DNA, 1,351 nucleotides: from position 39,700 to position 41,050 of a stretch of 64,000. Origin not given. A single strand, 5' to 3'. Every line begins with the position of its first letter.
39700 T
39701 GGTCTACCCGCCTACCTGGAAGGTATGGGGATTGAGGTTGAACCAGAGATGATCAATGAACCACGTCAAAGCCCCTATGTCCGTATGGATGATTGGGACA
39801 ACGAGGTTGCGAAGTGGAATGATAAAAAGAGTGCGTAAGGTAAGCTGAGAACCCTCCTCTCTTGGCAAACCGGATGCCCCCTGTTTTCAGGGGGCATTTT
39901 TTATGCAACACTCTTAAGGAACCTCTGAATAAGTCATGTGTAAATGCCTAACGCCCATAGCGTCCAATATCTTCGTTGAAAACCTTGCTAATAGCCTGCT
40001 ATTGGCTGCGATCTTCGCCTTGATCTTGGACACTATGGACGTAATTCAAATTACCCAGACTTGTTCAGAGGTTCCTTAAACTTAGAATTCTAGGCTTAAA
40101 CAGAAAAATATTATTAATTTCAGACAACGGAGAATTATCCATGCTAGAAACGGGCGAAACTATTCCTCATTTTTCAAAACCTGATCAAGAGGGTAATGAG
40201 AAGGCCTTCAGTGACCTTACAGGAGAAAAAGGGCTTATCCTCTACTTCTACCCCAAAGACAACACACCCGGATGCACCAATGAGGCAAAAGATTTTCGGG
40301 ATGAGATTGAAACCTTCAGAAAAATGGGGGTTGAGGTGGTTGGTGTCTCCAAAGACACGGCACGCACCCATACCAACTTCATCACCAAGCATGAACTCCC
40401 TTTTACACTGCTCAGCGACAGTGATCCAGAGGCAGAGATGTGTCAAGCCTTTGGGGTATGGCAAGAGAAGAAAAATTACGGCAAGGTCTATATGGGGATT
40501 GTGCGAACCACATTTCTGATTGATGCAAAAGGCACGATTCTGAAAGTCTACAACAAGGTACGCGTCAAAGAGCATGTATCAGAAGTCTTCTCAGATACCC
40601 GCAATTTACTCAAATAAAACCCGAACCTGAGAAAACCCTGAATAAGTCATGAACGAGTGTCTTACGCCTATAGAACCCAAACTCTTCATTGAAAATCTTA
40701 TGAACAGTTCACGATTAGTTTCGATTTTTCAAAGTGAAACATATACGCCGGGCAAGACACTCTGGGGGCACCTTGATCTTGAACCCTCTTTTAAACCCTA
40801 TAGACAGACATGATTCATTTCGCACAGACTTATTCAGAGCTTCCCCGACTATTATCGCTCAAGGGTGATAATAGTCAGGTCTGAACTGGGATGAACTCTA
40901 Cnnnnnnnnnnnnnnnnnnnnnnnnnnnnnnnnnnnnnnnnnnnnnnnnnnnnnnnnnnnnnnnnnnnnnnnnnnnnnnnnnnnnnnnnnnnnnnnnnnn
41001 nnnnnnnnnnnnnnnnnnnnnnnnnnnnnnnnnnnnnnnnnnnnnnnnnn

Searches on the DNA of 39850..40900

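Call 76: search_rna_families(source=window, start=39850, end=40900, threshold=evalue, max_evalue=1)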
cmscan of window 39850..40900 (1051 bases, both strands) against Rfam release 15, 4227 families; matches with E-value up to 1: 3.
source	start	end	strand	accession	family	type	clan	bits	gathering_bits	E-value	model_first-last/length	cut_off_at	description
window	39870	39902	+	RF02398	sau-6072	Gene; sRNA;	-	22.6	50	0.072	1-53/53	no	Staphylococcus sRNA sau-6072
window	40497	40594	-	RF02120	FTX_2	Gene; lncRNA;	-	19.4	48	0.52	1-97/97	no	FTX transcript, XIST regulator conserved region 2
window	39851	39904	+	RF02837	anti-hemB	Gene; sRNA;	-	16.8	49.5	0.45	1-81/81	no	Burkholderia RNA 7 (anti-hemB)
